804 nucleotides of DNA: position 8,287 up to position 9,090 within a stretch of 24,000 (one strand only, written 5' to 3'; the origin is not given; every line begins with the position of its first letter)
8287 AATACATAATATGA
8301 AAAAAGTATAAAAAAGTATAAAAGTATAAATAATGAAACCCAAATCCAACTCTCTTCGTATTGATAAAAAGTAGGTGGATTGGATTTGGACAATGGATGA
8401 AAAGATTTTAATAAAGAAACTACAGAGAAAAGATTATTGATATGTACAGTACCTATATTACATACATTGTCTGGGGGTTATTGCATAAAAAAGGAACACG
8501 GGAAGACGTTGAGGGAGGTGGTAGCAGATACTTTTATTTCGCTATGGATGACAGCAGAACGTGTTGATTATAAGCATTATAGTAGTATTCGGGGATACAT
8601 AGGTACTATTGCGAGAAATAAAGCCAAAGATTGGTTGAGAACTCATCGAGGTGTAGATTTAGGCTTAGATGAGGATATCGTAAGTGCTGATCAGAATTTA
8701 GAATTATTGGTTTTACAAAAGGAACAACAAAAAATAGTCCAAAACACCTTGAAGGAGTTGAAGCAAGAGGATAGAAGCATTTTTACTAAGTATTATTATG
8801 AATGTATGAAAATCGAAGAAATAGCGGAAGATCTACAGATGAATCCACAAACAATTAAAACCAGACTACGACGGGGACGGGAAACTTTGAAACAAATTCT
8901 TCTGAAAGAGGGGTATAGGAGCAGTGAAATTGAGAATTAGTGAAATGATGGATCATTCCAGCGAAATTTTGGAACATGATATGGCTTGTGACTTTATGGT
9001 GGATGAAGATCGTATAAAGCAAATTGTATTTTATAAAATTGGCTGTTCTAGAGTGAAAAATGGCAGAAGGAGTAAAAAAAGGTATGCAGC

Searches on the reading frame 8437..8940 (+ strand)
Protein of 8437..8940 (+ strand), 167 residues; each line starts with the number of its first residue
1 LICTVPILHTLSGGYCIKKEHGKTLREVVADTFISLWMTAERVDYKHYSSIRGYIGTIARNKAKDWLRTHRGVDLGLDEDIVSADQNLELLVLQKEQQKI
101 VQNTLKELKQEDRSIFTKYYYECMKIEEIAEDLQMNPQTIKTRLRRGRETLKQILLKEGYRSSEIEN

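Call 5: search_protein_families(library=pfam, proteins=[window:8437-8940:+], max_evalue=0.01)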
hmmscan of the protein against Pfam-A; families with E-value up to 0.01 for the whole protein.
window:8437-8940:+ (167 aa): 6 families
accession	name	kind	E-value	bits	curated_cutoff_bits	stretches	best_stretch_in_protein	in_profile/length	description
PF08281.18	Sigma70_r4_2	-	8.1e-14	51.5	25.7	1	100-151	3-54/54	Sigma-70, region 4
PF04542.20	Sigma70_r2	-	5.2e-07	29.8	24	1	25-71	23-69/71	Sigma-70 region 2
PF04545.22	Sigma70_r4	-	5.5e-07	29.4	24.1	1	105-152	2-49/50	Sigma-70, region 4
PF13556.12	HTH_30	-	0.0035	17.5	27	1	120-152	8-41/59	PucR C-terminal helix-turn-helix domain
PF14493.12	HTH_40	-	0.0049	17.6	27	0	118-156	7-45/89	Helix-turn-helix domain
PF06530.18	Phage_antitermQ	-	0.0079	16.6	26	0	103-156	58-111/118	Phage antitermination protein Q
